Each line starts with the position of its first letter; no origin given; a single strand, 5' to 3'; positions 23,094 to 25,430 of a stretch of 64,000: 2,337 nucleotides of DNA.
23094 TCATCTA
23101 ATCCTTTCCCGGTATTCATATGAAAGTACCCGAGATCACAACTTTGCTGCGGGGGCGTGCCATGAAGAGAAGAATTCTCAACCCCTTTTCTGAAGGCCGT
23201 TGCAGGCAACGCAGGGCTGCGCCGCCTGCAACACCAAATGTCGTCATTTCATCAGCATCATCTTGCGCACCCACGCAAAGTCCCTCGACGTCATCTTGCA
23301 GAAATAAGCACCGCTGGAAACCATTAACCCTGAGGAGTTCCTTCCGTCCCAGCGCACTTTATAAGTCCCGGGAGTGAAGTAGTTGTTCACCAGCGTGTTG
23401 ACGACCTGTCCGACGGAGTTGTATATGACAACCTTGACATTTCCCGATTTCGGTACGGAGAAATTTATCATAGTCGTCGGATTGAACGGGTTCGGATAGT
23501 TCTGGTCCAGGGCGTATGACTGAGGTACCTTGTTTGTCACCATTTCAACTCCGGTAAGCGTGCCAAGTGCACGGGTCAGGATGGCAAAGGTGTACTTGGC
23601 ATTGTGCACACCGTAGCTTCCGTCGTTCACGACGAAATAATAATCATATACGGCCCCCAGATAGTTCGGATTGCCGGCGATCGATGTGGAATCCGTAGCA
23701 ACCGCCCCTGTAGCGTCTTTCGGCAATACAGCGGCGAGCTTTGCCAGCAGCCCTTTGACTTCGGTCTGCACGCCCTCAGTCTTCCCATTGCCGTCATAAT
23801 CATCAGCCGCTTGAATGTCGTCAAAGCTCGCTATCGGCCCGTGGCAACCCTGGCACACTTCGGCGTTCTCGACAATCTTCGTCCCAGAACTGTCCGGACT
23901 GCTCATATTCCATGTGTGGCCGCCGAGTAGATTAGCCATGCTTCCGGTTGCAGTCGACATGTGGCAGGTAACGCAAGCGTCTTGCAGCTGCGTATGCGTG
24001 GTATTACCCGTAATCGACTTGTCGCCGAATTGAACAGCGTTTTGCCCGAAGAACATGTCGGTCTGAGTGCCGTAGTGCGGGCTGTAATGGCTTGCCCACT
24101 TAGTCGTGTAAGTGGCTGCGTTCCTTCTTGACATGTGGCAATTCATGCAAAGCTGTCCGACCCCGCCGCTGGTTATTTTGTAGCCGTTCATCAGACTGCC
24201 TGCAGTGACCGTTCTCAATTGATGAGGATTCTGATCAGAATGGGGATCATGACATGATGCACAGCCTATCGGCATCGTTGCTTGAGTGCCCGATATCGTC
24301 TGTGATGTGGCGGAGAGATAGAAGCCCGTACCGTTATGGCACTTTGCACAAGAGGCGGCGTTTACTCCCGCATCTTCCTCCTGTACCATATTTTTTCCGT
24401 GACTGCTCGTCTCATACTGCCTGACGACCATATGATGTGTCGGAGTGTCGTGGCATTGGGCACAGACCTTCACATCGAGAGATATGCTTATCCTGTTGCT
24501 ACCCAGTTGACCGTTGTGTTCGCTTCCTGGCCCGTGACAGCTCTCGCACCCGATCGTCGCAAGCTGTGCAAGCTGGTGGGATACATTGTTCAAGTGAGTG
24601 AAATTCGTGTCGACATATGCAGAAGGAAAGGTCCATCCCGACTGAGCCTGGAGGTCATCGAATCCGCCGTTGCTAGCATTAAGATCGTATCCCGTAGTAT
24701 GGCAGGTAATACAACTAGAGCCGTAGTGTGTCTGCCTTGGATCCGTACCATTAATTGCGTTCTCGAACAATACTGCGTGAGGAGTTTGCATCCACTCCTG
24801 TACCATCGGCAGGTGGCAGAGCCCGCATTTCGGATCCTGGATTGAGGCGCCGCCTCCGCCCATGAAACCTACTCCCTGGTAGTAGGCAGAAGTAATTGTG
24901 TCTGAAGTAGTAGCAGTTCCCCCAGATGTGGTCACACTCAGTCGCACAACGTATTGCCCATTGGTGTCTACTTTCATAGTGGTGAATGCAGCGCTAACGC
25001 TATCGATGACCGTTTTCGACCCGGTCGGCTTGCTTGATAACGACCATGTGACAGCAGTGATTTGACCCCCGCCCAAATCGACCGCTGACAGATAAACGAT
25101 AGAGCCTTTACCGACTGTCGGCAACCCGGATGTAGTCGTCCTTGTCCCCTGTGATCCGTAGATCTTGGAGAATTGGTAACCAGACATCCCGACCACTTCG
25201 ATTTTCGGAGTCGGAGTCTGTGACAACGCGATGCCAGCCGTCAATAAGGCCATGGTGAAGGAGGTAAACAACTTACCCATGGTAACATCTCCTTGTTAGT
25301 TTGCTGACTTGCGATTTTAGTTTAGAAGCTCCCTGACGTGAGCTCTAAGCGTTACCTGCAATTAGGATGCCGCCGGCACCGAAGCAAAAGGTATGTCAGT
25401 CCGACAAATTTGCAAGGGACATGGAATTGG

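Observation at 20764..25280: Tandem paralogous nonaheme cytochromes carrying T9SS sorting tails: candidate T9SS-exported extracellular electron-transfer module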

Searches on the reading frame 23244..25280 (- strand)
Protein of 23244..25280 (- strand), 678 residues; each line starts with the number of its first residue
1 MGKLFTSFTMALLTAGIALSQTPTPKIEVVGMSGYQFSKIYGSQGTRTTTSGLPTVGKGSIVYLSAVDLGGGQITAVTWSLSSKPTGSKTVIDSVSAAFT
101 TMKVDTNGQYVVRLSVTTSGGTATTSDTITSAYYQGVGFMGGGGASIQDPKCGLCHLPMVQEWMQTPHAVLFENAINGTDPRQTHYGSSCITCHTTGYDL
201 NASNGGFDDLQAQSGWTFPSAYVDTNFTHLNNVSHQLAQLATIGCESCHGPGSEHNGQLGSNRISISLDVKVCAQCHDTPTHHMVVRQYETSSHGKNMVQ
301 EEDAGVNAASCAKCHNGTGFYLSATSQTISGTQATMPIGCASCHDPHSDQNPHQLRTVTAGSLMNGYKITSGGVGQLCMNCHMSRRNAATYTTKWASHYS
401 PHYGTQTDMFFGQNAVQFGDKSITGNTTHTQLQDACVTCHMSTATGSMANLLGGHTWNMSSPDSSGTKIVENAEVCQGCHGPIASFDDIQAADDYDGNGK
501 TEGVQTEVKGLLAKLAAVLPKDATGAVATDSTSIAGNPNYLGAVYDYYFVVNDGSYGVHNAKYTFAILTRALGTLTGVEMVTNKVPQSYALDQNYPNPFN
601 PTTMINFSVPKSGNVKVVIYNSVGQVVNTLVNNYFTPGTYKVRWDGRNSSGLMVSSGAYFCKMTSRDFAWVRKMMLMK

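Call 3: search_protein_families(library=pfam, proteins=[window:23244-25280:-], max_evalue=0.1)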
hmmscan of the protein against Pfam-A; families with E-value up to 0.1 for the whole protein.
window:23244-25280:- (678 aa): 12 families
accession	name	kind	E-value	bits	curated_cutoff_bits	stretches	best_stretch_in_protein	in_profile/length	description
PF14522.11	Cytochrome_C7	-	2.3e-13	50.2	24.8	4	306-382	9-66/67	Cytochrome c7 and related cytochrome c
PF13860.13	FlgD_ig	-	2e-09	37.7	27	1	611-665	21-75/79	FlgD Ig-like domain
PF09699.15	Paired_CXXCH_1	-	1.5e-08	34.6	20.6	2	339-385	8-39/41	Doubled CXXCH motif (Paired_CXXCH_1)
PF02335.20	Cytochrom_C552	-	1e-07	31.7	24.1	1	426-596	237-394/438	Cytochrome c552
PF13435.11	Cytochrome_C554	-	2.1e-06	29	20.8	1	151-200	1-61/84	Cytochrome c554 and c-prime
PF14537.11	Cytochrom_c3_2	-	2.3e-06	28.4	25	0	244-344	8-78/79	Cytochrome c3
PF18962.6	Por_Secre_tail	-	2e-05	25.3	27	1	595-674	2-73/75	Secretion system C-terminal sorting domain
PF22352.2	K319L-like_PKD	-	0.0029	18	27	1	71-129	25-82/84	K319L-like, PKD domain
PF02085.21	Cytochrom_CIII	-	0.018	15.8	22.9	0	234-344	27-101/101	Class III cytochrome C family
PF13585.12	CHU_C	-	0.027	15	27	1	611-663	25-70/86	CHU_C Type IX secretion signal domain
PF18911.6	PKD_4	-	0.053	14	27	0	65-130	25-82/85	PKD domain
PF14432.12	DYW_deaminase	-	0.08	13.2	24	0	460-485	37-62/93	DYW family of nucleic acid deaminases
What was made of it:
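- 23247..23498 (-): B T9SS type A C-terminal sorting domain (aa 595-678). PF18962 scores 25.3 against 27, just below (call 3).
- On T9SS type A CTD cargo: B scores 25.3 against 27, just below (call 3).
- B matches PF02335 above cutoff (call 3). The PF02335 match covers only profile positions 237-394, the C-terminal part and not the catalytic haem (call 3).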

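Call 4: search_protein_families(library=ncbifam, proteins=[window:23244-25280:-], max_evalue=0.1)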
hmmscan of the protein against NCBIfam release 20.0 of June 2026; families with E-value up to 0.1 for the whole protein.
window:23244-25280:- (678 aa): 14 families
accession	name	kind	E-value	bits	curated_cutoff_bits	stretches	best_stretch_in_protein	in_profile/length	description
NF041198.1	UshA_like_PCGU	equivalog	1.1e-16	60.6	275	1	151-280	410-511/519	UshA-like (seleno)protein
TIGR03508.1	decahem_SO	subfamily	7.4e-09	35.5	192.2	2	233-361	25-167/258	DmsE family decaheme c-type cytochrome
NF005176.1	PRK06655.1-1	equivalog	3e-08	33.8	230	1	610-665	94-149/197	flagellar hook assembly protein FlgD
TIGR04183.1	Por_Secre_tail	domain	2e-07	30.9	23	1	595-675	2-70/72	T9SS type A sorting domain-containing protein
NF033707.1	T9SS_sortase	equivalog_domain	4.4e-07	27.9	420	1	593-664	1000-1076/1095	type IX secretion system sortase PorU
NF009452.0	PRK12812.1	equivalog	2.3e-05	23.8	258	1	612-665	151-206/289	flagellar basal body rod modification protein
TIGR01905.1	paired_CXXCH_1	subfamily_domain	5.9e-05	22.9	25.2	1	339-357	8-26/41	doubled CXXCH domain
NF052323.1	T9SSA_dep_M6i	equivalog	0.0001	20.4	600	1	594-665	960-1026/1043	T9SS-dependent M6-like inactivated metalloprotease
NF009276.0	PRK12633.1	equivalog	0.00028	20.7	383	1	608-667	123-183/234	flagellar basal body rod modification protein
NF009453.0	PRK12813.1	equivalog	0.0054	16.3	264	1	608-665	119-173/223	flagellar basal body rod modification protein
NF052228.1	T9SS_PorZ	equivalog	0.007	14.8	260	1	595-667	676-744/757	type IX secretion system anionic LPS delivery protein PorZ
NF043010.1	Cyt554_Nsmonas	equivalog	0.0098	15.3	400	1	238-258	104-124/238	cytochrome c-550 CycA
NF008659.0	PRK11659.1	equivalog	0.011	15.5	184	1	299-385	37-120/188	cytochrome c nitrite reductase pentaheme subunit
NF033196.2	c_type_nonphoto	exception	0.015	15.5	70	1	361-444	13-95/98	c-type cytochrome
